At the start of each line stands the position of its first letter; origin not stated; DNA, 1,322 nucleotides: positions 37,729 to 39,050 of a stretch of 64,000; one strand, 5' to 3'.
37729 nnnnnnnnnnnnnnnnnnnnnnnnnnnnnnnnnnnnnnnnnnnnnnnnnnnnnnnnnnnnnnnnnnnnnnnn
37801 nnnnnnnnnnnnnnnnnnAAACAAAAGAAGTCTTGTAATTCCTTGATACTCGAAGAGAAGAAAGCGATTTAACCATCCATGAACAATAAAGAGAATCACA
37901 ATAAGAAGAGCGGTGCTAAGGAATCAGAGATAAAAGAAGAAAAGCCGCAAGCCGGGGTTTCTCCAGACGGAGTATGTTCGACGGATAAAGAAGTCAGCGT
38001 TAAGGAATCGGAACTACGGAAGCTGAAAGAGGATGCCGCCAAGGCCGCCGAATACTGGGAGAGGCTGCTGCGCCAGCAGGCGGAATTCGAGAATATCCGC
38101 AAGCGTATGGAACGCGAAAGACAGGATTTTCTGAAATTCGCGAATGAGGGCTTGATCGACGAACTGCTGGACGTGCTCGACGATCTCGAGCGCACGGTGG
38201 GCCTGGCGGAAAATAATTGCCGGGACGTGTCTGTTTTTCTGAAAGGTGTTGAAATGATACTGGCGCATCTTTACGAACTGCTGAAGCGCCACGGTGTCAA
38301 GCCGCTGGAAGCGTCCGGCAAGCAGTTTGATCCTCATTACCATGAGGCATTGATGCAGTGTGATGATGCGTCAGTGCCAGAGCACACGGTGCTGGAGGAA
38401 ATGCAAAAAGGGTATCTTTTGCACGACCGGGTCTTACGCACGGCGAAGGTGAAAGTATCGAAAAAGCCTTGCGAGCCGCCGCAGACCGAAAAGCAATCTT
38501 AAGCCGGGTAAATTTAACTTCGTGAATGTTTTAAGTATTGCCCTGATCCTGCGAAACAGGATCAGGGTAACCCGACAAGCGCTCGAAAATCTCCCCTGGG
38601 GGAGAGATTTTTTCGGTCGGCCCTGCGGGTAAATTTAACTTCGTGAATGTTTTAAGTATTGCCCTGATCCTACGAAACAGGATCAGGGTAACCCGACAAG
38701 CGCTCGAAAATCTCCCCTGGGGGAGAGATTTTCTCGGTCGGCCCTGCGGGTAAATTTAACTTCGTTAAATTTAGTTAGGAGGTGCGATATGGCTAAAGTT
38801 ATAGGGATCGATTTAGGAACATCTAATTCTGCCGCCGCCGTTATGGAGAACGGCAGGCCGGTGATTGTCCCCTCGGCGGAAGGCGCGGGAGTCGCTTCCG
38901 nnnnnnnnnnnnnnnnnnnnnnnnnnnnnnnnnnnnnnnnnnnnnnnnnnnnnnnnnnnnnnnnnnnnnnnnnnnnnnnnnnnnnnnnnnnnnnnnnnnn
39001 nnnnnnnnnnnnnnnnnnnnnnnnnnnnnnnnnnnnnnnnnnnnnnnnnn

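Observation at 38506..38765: Exact 121-bp tandem duplication with twin hairpins between grpE and dnaK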

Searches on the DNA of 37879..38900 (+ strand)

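Call 36: search_rna_families(source=window, start=38400, end=38900, threshold=evalue, max_evalue=10)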
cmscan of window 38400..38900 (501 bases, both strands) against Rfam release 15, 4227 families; matches with E-value up to 10: 6.
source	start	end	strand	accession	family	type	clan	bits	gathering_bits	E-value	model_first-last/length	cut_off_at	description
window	38529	38639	+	RF00434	BTE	Cis-reg;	-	20.1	45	0.063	1-99/99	no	Luteovirus cap-independent translation element (BTE)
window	38534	38616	+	RF00106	RNAI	Gene; antisense;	-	13.9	47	5.5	1-102/102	no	RNAI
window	38662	38688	-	RF00392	SNORA5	Gene; snRNA; snoRNA; HACA-box;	CL00024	12.8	30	4.7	86-112/134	no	Small nucleolar RNA SNORA5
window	38541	38567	-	RF00392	SNORA5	Gene; snRNA; snoRNA; HACA-box;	CL00024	12.4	30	6.3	86-112/134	no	Small nucleolar RNA SNORA5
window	38711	38728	+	RF01762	whalefall-1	Gene; sRNA;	-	11.6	37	5.4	4-21/56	no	Whalefall-1 RNA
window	38590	38607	+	RF01762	whalefall-1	Gene; sRNA;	-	11.6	37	5.4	4-21/56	no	Whalefall-1 RNA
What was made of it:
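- On RNA thermometer: There is no Rfam match (call 36).
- On Any Rfam 15 family: The best sub-threshold hit is BTE at 20 bits against a threshold of 45 (call 36).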

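Call 40: build_rna_model(alignment_id=A1, structure=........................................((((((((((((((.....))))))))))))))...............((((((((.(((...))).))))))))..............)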
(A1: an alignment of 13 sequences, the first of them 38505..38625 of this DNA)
Model R1 built from alignment A1 (13 sequences, 129 columns); structure: as given.
model positions 121; base pairs 25; branch points 1; effective number of sequences 0.96; information 0.589 bits per position. Calibrated on 0.2 Mb of random sequence (short: E-values are rough).
structure used (alignment columns):
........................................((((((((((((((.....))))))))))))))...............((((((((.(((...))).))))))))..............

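Call 41: search_with_rna_model(model_id=R1, sources=[window, L011, L012, L013, L014, L015, L016, L017, L018, L019, L020, L021, L022, L023, L024, L025, L026, L027, L028, L029, L030, L031, L032, L033, L034, L035, L036, L037, L038, L039, L040, L041, L042, L043, L044, L045, L046, L047, L048, L049, L050, L051, L052, L053, L054, L055, L056, L057, L058, L059, L060, L061, L062, L063, L064, L065, L066, L067, L068, L069, L070, L071, L072, L073, L074, L075, L076, L077, L078, L079, L080, L081, L082, L083, L084, L085, L086, L087, L088, L089, L090, L091, L092], max_evalue=10)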
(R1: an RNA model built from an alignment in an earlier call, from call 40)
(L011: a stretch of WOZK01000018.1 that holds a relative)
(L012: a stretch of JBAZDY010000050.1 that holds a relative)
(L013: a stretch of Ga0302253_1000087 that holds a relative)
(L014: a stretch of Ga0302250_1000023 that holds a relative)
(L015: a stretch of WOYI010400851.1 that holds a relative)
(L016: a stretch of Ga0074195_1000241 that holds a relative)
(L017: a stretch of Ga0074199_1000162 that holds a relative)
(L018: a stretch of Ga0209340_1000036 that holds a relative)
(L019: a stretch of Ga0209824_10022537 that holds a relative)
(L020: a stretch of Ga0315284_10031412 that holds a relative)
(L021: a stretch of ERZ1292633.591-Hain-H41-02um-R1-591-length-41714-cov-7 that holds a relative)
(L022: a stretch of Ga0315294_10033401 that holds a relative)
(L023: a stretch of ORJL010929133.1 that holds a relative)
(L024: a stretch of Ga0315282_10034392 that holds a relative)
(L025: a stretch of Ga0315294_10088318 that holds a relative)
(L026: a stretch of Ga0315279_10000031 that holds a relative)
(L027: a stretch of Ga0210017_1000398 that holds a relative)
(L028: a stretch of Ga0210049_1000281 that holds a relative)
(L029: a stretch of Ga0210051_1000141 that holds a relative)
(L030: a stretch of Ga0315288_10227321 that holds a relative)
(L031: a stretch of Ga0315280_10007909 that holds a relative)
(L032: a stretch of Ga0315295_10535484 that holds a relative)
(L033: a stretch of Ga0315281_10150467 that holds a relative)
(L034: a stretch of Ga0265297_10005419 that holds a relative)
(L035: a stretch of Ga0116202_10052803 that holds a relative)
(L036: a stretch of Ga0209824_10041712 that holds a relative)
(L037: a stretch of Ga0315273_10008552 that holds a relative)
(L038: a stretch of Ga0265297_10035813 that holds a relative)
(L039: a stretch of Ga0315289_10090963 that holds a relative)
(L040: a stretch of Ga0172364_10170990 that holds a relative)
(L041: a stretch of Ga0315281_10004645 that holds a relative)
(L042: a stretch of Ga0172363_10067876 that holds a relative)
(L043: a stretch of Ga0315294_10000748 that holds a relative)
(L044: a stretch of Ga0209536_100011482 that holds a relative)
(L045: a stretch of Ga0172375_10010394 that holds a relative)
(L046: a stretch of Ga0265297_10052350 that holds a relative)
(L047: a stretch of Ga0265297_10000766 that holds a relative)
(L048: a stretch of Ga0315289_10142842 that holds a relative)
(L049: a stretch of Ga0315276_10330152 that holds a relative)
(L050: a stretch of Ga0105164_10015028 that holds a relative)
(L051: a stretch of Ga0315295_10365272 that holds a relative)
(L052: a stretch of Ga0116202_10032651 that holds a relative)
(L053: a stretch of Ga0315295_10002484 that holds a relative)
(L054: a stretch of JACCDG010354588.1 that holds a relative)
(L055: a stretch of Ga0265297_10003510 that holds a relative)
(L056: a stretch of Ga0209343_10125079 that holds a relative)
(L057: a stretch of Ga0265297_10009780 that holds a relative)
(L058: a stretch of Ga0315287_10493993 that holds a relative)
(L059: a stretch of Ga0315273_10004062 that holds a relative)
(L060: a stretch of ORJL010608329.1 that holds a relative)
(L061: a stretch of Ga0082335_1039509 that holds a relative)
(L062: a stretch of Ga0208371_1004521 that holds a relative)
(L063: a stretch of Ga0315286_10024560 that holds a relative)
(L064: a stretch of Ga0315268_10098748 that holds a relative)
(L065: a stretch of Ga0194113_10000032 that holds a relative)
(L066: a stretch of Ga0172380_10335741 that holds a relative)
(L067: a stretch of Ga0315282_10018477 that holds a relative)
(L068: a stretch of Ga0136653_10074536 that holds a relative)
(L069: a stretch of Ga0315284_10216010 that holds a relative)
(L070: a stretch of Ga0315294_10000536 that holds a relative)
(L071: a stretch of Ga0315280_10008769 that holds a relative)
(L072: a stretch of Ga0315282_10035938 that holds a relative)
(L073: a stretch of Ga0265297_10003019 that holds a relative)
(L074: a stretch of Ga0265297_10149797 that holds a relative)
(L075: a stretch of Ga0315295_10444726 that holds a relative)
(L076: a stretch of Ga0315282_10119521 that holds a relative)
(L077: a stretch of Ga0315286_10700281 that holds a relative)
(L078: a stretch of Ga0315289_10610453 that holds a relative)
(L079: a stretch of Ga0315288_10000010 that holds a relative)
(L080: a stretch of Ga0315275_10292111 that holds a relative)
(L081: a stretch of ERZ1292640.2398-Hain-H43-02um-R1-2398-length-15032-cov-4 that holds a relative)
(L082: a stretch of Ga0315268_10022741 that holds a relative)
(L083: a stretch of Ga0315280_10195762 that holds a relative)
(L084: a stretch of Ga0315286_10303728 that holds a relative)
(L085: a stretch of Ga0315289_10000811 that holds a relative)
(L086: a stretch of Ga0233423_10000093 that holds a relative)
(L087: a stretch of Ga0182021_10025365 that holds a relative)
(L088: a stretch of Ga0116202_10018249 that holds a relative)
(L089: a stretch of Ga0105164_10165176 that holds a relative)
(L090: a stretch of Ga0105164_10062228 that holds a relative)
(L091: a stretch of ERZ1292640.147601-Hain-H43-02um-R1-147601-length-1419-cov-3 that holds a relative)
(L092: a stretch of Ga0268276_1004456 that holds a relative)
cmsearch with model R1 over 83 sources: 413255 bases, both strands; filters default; matches with E-value up to 10: 31.
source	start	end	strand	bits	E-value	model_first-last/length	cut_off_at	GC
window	38505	38625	+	160.6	2.2e-34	1-121/121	no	0.5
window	38626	38746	+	160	3e-34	1-121/121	no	0.5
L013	4076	4196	+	156.7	1.8e-33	1-121/121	no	0.5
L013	4197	4317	+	156.7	1.8e-33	1-121/121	no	0.5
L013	3627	3748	+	151.6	2.7e-32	1-121/121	no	0.5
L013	3749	3869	+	147.5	2.4e-31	1-121/121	no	0.5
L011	1683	1802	+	141.6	5.8e-30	1-121/121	no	0.47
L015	3635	3754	+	141.6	5.8e-30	1-121/121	no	0.47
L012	2126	2245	-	141.2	7e-30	1-121/121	no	0.47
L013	3870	3985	+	130.4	2.2e-27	1-121/121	no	0.47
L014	3563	3688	+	51.3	4.9e-09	1-121/121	no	0.55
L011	1803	1984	+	45.3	1.2e-07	1-121/121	no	0.49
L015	3755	3800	+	43.8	2.6e-07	1-47/121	3'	0.37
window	38477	38597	-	24.1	0.0095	1-121/121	no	0.48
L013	3941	4047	-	21.6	0.037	1-121/121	no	0.53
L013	4318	4362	+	19.7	0.1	1-121/121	no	0.36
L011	1985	2029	+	19.7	0.1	1-121/121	no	0.36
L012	2081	2125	-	19.7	0.1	1-121/121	no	0.36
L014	3689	3733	+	19.7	0.1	1-121/121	no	0.36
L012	2154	2281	+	18.7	0.17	1-121/121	no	0.45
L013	4183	4289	-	17.1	0.41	1-121/121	no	0.5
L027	434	565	-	16.9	0.45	1-121/121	no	0.41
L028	434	565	-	16.9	0.45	1-121/121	no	0.41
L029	434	565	-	16.9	0.45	1-121/121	no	0.41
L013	3599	3721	-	15.1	1.2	1-121/121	no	0.49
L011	1647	1775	-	14.6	1.6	1-121/121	no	0.47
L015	3599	3727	-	14.6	1.6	1-121/121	no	0.47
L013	3782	3814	-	12.6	4.4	34-66/121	no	0.45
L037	4023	4117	+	12.6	4.5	1-121/121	no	0.45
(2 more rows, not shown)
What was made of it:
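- The unit is confined to a narrow clade with at least 93% GrpE identity (call 41).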

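Call 46: search_rna_families(source=L043, start=3440, end=3620, threshold=evalue, max_evalue=10)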
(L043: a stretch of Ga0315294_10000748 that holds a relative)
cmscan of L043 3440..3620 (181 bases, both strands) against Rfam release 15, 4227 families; matches with E-value up to 10: 5.
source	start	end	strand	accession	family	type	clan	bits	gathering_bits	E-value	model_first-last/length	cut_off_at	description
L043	3487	3550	-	RF03996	mir-3012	Gene; miRNA;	-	21.4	90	0.073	1-68/68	no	mir-3012 microRNA precursor family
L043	3573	3620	+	RF04036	mir-2076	Gene; miRNA;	-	13.3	90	5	1-46/68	3'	mir-2076 microRNA precursor family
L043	3503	3574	-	RF01985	ZEB2_AS1_2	Gene; lncRNA;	-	10.1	70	4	1-61/61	no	ZEB2 antisense RNA 1 conserved region 2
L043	3523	3619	+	RF02111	IS009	Gene;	-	8.2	117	7.2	1-199/199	no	IS009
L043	3458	3620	+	RF01946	KCNQ1OT1_1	Gene; lncRNA;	-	3.6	70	4.4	153-302/464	3'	KCNQ1 overlapping transcript 1 conserved region 1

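Call 47: search_rna_families(source=L046, start=1000, end=1230, threshold=evalue, max_evalue=10)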
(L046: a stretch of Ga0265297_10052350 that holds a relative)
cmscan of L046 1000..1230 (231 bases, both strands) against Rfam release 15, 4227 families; matches with E-value up to 10: 0.
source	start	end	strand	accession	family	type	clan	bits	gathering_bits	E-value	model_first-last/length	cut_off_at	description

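Call 60: build_rna_model(alignment_id=A2, structure=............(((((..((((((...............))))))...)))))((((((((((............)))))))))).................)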
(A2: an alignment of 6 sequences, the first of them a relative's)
Model R2 built from alignment A2 (6 sequences, 103 columns); structure: as given.
model positions 95; base pairs 21; branch points 1; effective number of sequences 1.97; information 0.602 bits per position. Calibrated on 0.2 Mb of random sequence (short: E-values are rough).
structure used (alignment columns):
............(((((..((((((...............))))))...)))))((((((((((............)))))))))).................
